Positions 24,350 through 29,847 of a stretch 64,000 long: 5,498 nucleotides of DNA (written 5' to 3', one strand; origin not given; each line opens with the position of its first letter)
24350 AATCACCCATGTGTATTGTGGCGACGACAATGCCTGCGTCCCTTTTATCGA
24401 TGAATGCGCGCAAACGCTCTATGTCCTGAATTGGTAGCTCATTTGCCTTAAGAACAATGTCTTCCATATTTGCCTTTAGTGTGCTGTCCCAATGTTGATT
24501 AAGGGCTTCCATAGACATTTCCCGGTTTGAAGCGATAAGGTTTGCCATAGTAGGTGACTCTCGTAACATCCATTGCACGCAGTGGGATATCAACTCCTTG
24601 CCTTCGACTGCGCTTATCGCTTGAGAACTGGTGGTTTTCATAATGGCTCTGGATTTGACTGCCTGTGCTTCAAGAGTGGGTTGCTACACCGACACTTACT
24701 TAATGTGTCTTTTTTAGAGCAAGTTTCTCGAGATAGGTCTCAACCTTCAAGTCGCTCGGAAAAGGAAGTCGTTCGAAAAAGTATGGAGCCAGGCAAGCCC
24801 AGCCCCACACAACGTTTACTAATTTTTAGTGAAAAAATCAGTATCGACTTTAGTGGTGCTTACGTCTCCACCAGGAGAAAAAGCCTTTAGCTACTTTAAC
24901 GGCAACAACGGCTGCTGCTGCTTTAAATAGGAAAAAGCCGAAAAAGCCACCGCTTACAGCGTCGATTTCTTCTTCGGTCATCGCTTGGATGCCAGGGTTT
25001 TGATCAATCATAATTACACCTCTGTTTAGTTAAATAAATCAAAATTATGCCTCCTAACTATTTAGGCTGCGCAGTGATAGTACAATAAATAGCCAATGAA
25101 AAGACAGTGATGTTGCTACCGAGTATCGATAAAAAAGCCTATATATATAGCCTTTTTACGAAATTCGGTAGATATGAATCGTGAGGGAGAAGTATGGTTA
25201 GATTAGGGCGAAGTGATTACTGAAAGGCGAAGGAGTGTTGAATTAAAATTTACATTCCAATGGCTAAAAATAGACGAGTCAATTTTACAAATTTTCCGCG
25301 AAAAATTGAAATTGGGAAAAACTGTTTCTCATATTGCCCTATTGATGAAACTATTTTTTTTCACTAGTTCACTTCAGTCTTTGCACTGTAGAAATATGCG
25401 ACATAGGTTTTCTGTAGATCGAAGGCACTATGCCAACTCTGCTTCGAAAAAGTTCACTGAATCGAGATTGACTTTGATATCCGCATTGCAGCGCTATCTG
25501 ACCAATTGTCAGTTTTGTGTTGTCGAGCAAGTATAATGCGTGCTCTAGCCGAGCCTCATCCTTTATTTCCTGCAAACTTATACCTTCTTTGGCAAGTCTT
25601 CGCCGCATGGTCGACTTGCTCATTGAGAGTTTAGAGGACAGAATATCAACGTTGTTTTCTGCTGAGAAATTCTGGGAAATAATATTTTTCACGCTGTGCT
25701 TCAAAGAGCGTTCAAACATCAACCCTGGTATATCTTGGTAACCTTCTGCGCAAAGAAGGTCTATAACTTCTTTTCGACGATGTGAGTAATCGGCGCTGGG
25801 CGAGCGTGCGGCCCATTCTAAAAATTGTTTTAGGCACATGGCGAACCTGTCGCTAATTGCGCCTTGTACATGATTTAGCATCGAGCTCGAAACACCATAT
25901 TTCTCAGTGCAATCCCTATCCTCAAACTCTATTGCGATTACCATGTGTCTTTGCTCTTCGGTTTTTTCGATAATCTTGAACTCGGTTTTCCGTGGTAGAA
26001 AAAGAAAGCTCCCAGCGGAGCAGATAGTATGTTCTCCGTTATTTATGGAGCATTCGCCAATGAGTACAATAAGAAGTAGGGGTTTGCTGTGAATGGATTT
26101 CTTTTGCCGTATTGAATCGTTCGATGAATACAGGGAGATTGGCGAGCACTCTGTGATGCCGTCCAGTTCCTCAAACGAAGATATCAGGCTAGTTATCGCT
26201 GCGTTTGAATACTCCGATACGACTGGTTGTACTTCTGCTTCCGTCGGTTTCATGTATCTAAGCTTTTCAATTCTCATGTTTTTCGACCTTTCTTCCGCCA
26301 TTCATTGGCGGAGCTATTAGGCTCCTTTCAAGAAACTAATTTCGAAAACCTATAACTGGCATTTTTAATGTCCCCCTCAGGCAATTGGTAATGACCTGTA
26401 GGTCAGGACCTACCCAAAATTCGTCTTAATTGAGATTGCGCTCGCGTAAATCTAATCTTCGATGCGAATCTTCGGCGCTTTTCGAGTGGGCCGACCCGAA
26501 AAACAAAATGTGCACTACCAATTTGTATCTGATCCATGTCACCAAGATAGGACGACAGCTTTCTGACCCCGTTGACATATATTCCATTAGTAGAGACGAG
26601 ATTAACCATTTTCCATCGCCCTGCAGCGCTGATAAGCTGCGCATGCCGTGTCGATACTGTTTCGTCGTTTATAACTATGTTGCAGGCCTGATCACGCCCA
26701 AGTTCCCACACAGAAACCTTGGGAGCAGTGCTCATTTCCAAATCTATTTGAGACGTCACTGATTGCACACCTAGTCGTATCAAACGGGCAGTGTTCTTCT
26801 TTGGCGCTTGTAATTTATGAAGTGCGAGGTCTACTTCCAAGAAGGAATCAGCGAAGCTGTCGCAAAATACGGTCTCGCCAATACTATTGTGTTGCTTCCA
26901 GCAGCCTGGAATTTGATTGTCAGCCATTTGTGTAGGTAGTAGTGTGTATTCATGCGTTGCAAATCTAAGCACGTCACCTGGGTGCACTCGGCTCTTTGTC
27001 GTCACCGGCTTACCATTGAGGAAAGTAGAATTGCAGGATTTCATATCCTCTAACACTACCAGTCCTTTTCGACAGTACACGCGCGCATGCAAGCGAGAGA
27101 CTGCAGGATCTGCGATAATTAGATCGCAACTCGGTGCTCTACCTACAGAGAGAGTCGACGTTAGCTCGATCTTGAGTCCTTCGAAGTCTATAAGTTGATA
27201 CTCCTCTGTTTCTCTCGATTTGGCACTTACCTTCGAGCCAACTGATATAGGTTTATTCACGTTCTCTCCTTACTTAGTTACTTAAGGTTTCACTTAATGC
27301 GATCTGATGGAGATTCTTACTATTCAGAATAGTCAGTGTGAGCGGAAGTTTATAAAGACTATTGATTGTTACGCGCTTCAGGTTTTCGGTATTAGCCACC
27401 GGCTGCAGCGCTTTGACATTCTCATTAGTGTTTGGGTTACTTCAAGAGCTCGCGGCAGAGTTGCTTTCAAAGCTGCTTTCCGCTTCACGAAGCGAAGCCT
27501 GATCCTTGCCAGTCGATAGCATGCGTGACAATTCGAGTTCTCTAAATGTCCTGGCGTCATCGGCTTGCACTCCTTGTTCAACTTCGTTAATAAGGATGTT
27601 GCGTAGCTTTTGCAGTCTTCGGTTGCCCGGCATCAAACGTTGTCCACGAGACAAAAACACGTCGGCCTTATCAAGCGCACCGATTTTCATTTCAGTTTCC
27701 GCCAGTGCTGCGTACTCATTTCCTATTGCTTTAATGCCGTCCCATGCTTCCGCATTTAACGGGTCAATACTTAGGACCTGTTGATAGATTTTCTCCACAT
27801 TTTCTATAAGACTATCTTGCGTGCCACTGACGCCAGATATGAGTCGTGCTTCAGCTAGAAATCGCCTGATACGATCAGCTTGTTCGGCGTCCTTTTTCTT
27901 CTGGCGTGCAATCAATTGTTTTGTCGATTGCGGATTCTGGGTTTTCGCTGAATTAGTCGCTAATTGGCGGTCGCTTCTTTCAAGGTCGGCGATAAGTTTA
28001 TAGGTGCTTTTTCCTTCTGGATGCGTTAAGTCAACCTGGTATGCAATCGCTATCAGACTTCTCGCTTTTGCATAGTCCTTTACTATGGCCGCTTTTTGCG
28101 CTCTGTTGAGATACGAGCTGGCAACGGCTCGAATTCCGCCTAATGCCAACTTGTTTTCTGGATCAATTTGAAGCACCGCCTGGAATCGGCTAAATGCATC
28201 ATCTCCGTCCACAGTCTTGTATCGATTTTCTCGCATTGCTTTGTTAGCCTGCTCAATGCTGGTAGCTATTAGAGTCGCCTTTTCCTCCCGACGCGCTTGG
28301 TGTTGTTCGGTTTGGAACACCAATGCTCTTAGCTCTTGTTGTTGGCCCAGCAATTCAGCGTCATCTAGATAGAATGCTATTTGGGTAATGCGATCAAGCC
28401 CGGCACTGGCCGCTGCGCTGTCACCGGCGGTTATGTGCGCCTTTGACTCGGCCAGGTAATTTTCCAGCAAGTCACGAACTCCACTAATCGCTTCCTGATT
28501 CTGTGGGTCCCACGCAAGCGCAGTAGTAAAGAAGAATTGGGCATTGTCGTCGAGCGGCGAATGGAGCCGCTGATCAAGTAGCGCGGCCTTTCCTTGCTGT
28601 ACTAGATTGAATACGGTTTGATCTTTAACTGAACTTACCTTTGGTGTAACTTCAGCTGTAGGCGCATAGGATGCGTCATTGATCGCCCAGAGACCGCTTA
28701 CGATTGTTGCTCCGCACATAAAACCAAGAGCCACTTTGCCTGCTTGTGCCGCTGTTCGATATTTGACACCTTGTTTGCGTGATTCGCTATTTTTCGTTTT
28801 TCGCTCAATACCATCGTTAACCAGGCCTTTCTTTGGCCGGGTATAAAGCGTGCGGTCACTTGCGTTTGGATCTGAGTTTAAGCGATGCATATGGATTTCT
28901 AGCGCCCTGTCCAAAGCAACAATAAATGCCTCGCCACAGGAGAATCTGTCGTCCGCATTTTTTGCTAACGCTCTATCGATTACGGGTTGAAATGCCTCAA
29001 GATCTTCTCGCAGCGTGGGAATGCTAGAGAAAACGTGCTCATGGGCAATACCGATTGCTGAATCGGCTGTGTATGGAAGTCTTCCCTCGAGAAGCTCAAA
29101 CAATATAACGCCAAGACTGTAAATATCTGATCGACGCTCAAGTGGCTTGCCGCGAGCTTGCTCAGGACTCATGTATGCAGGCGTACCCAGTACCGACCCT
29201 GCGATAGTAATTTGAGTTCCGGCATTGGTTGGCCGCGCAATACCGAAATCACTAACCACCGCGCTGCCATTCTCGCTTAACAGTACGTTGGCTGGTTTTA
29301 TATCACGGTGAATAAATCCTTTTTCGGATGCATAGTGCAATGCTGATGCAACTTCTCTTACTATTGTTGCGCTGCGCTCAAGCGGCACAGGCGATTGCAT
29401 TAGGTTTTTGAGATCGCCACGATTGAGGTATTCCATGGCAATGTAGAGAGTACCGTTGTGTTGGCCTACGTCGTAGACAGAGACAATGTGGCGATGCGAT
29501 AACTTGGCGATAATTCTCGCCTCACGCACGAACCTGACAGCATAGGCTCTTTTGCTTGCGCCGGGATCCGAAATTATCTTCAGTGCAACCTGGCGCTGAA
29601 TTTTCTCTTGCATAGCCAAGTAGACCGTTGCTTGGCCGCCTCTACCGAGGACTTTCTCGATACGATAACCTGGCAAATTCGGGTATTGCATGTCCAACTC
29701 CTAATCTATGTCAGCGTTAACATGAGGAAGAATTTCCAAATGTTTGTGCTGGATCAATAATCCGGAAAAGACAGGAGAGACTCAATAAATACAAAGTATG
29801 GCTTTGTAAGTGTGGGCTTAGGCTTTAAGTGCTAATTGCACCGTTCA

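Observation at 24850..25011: Unannotated 53-codon gene encoding a canonical double-glycine leader peptide with a cationic, aromatic-capped core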

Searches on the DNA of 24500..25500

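Call 82: search_rna_families(source=window, start=24500, end=25500, threshold=evalue, max_evalue=1)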
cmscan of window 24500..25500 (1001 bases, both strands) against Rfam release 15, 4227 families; matches with E-value up to 1: 1.
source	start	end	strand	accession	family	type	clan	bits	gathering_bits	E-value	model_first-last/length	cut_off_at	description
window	24769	24929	-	RF00558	L20_leader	Cis-reg; leader;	-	18.4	58.7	0.91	1-127/127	no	Ribosomal protein L20 leader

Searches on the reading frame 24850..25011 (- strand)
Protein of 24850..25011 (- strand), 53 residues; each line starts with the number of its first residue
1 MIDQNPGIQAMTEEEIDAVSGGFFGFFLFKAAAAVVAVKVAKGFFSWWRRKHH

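Call 5: search_protein_families(library=pfam, proteins=[window:24850-25011:-], max_evalue=0.01)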
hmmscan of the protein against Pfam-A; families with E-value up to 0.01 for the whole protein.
window:24850-25011:- (53 aa): 0 families

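Call 6: search_protein_families(library=ncbifam, proteins=[window:24850-25011:-], max_evalue=1)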
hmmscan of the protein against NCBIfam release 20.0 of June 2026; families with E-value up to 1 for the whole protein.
window:24850-25011:- (53 aa): 1 family
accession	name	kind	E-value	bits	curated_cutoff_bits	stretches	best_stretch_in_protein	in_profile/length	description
TIGR03949.1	bact_IIb_cerein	subfamily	0.074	12.8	21.5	1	9-43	2-40/45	class IIb bacteriocin, lactobin A/cerein 7B family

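Call 7: find_homologous_proteins(query=window:24853-25011:-, max_evalue=10)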
Query seq(53 aa): no candidate shares three 5-residue words with the query. No homologue found.

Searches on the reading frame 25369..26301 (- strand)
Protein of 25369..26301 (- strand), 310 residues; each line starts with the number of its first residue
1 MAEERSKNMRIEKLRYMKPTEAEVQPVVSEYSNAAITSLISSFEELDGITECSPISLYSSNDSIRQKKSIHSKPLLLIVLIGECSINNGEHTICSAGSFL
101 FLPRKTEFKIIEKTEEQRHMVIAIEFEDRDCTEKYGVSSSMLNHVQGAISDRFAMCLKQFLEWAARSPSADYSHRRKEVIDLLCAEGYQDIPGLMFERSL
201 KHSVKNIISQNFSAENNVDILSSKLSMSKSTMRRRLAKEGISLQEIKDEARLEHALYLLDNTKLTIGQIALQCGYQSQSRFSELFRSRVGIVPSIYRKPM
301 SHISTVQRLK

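Call 5: search_protein_families(library=pfam, proteins=[window:25369-26301:-], max_evalue=0.01)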
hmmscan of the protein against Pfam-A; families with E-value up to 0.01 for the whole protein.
window:25369-26301:- (310 aa): 2 families
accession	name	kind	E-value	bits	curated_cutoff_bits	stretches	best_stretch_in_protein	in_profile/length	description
PF12833.13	HTH_18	-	1.4e-18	67.4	33.6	1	221-298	1-79/80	Helix-turn-helix domain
PF00165.29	HTH_AraC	-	6e-12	45.8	26.6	1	261-297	6-41/42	Bacterial regulatory helix-turn-helix proteins, AraC family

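Call 6: search_protein_families(library=ncbifam, proteins=[window:25369-26301:-], max_evalue=1)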
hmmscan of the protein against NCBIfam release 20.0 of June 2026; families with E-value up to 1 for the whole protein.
window:25369-26301:- (310 aa): 35 families (the best 25 are shown)
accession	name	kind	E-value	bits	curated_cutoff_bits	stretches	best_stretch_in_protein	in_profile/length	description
NF049968.1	QhpR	equivalog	5.3e-19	68.4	250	1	197-297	183-284/284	AraC-like transcriptional regulator QhpR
NF011732.0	PRK15185.1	equivalog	5.6e-17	62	354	1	199-302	206-309/309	transcriptional regulator HilD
NF007432.1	PRK09978.1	equivalog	3.7e-14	52.5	500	1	188-299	129-242/274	DNA-binding transcriptional regulator GadX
NF007860.0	PRK10572.1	equivalog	8.6e-14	51.1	208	1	204-302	188-287/292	arabinose operon transcriptional regulator AraC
NF011733.0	PRK15186.1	equivalog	1.3e-13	51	403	1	199-297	181-279/291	AraC family transcriptional regulator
NF006902.0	PRK09393.1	equivalog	2.9e-13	49.7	425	1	206-302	227-324/327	transcriptional regulator FtrA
NF011618.0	PRK15044.1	equivalog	8.9e-12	44.9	423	1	200-302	193-295/295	invasion transcriptional regulator HilC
NF050186.1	TransRegGliRPseudo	equivalog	5.2e-10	39.2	570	1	201-298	237-335/338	AraC family transcriptional regulator GliR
NF047455.1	TF_Staph_AryK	equivalog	1e-09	37.2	850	1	203-305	161-264/759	transcriptional regulator AryK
NF010025.2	PRK13500.1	equivalog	2.7e-09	37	525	1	218-299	195-277/282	HTH-type transcriptional activator RhaR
TIGR04094.1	adjacent_YSIRK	equivalog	3.1e-09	36.3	200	1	204-297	290-383/383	YSIRK-targeted surface antigen transcriptional regulator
NF010028.0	PRK13503.1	equivalog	5.4e-09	35.8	288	1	207-298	179-271/278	HTH-type transcriptional activator RhaS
NF007584.0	PRK10219.1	equivalog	1.1e-08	35.4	174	1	200-299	6-106/107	superoxide response transcriptional regulator SoxS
NF010027.0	PRK13502.1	equivalog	1.1e-08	34.9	384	1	212-298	189-276/282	HTH-type transcriptional activator RhaR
NF053784.1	TranRegCyprAlk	equivalog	2.2e-08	33.9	500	1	204-298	241-335/336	transcriptional regulator CypR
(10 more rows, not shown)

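Call 57: find_encoding_contigs(protein=window:25369-26301:-, flank=3000, max_places=4)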
Protein window:25369-26301:- (310 aa): 1 contig read that carries it; 1 place shown.
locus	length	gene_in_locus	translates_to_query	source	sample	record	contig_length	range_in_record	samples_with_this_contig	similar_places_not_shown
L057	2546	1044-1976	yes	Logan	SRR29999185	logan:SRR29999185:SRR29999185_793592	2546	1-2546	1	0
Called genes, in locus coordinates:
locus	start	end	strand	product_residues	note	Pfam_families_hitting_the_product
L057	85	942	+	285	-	PF16697:Yop-YscD_cpl, PF18221:MU2_FHA (faint), PF00498:FHA, PF16697:Yop-YscD_cpl, PF00498:FHA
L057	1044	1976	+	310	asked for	PF12833:HTH_18, PF00165:HTH_AraC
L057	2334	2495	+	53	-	-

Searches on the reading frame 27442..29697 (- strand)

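Call 5: search_protein_families(library=pfam, proteins=[window:27442-29697:-], max_evalue=0.01)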
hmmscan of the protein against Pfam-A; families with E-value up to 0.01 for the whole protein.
window:27442-29697:- (751 aa): 5 families
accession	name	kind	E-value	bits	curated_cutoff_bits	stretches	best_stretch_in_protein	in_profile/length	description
PF00069.31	Pkinase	-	8.9e-51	173.2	31.7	1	11-257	1-257/263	Protein kinase domain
PF07714.23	PK_Tyr_Ser-Thr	-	7e-38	130.8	23.1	1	13-211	3-207/258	Protein tyrosine and serine/threonine kinase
PF14559.12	TPR_19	-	2.7e-07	31.2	25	0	637-699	13-65/68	Tetratricopeptide repeat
PF01636.29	APH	-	1.1e-06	29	23.2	1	119-160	161-203/239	Phosphotransferase enzyme family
PF03109.22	ABC1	-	3.9e-05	23.4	22.9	1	85-165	144-225/244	ABC1 atypical kinase-like domain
